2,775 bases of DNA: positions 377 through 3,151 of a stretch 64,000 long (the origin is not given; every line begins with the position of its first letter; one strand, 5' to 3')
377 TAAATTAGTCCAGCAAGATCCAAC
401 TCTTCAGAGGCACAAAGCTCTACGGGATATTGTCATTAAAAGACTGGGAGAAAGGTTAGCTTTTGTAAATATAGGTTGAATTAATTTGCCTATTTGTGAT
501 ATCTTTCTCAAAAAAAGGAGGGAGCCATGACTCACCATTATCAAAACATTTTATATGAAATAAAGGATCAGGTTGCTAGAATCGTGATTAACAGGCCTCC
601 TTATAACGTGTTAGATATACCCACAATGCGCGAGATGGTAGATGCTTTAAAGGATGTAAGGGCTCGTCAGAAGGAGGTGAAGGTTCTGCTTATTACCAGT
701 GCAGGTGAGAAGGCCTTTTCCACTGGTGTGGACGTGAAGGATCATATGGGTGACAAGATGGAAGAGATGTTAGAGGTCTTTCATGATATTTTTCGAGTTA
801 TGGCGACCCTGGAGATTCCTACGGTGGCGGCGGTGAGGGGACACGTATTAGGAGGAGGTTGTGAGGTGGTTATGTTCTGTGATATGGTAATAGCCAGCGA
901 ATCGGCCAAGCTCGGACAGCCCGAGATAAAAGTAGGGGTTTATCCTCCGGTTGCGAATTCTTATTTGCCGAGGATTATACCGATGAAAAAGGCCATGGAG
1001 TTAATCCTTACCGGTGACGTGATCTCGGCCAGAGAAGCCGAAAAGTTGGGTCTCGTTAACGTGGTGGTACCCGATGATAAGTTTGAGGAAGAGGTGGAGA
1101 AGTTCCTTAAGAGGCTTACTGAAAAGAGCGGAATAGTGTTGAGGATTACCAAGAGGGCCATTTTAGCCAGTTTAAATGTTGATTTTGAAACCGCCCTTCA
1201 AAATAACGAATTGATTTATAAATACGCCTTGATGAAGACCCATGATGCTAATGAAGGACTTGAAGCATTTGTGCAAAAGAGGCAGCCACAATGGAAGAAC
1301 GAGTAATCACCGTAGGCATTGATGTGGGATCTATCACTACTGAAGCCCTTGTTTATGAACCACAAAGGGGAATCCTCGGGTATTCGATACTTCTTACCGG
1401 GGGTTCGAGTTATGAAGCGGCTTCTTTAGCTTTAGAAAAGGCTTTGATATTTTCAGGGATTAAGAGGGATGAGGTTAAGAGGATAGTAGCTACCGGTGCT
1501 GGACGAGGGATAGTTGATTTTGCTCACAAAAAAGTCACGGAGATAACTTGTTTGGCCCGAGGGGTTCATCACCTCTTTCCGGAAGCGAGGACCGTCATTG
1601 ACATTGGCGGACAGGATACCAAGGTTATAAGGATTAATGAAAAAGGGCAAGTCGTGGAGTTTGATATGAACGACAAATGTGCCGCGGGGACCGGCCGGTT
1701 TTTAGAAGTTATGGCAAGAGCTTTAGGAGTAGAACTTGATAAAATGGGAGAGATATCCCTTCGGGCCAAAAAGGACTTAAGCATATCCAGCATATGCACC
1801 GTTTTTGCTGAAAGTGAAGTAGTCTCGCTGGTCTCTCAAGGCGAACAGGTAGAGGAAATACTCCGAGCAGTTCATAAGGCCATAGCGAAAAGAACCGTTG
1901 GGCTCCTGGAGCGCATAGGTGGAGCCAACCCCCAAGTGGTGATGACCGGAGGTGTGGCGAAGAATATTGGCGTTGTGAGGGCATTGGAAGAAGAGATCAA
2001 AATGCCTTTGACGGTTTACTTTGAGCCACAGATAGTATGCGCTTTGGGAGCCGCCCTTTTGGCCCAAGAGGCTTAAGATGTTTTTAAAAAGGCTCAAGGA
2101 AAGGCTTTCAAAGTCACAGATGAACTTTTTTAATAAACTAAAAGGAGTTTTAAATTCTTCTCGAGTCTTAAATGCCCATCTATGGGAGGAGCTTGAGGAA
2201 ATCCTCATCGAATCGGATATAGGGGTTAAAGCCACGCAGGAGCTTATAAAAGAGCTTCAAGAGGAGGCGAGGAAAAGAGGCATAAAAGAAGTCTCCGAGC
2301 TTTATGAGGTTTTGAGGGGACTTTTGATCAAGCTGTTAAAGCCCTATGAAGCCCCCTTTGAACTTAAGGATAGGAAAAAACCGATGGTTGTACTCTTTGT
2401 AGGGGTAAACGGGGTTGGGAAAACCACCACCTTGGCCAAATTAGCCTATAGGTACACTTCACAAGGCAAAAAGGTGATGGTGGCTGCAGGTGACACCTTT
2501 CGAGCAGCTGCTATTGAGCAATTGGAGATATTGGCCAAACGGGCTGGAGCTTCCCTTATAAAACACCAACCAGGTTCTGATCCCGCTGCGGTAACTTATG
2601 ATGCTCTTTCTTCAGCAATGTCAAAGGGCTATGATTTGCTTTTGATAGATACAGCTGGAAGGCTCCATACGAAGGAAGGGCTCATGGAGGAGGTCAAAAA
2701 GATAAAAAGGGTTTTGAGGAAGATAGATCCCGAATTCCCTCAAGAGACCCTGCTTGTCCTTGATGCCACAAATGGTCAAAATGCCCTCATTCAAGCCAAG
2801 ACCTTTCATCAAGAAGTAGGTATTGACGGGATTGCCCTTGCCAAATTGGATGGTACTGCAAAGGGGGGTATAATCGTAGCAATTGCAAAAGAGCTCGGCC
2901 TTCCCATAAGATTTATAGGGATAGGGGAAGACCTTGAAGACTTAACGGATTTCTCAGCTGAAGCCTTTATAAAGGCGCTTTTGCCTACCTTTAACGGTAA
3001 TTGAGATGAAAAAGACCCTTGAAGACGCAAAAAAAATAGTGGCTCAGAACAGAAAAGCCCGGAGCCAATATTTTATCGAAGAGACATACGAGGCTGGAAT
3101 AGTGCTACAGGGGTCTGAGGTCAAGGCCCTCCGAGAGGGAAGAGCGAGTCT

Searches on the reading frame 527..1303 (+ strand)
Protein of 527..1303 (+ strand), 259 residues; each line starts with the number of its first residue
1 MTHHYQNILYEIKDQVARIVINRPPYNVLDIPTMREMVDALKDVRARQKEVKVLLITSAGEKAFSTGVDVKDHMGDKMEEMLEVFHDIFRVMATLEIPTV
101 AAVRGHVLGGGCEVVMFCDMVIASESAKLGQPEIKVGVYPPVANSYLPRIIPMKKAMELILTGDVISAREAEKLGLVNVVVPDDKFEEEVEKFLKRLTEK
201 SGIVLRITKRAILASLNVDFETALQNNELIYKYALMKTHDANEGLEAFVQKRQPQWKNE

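Call 27: search_protein_families(library=pfam, proteins=[window:527-1303:+], max_evalue=0.00001)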
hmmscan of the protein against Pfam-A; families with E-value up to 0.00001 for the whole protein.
window:527-1303:+ (259 aa): 2 families
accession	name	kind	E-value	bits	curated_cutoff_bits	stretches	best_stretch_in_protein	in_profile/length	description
PF00378.25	ECH_1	-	2.9e-59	200.9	27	1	11-258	1-250/251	Enoyl-CoA hydratase/isomerase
PF16113.10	ECH_2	-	5.4e-34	118.6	27.2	1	17-188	2-179/335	Enoyl-CoA hydratase/isomerase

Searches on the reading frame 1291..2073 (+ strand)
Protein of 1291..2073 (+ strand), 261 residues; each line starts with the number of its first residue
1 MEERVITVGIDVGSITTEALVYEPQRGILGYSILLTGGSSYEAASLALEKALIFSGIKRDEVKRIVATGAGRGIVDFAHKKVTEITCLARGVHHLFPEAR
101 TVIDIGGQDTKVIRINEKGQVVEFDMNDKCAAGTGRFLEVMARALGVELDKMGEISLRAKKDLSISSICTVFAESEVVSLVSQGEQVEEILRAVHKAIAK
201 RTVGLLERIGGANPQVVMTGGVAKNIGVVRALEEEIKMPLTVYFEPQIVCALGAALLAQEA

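Call 27: search_protein_families(library=pfam, proteins=[window:1291-2073:+], max_evalue=0.00001)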
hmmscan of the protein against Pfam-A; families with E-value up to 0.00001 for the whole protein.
window:1291-2073:+ (261 aa): 1 family
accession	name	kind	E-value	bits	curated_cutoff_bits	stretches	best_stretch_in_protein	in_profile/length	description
PF01869.26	BcrAD_BadFG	-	2.7e-63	214.5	31.5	1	8-258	1-271/271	BadF/BadG/BcrA/BcrD ATPase family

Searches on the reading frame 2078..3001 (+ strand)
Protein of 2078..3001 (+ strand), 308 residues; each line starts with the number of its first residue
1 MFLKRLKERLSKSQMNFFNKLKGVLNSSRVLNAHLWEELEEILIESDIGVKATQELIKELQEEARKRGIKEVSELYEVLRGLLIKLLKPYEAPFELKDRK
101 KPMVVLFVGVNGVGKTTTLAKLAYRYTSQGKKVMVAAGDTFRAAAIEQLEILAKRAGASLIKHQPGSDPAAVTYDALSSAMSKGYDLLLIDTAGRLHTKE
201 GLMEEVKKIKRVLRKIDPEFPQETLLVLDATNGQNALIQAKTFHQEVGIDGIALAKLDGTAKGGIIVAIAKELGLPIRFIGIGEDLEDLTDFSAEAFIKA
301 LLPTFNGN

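Call 27: search_protein_families(library=pfam, proteins=[window:2078-3001:+], max_evalue=0.00001)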
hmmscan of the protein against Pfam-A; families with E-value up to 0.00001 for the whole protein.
window:2078-3001:+ (308 aa): 5 families
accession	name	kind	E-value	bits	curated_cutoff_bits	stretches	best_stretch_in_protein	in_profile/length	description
PF00448.28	SRP54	-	4.5e-75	252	22.7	1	102-302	1-195/196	SRP54-type protein, GTPase domain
PF02881.24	SRP54_N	-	9.7e-13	48.6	22.4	1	17-80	1-72/75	SRP54-type protein, helical bundle domain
PF13604.12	AAA_30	-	5.3e-07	30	27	1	103-200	19-104/191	AAA domain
PF06414.18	Zeta_toxin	-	2.1e-06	27.7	22.3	1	97-204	11-115/199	Zeta toxin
PF13207.12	AAA_17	-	5.8e-06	27.1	27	0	108-218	1-102/136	AAA domain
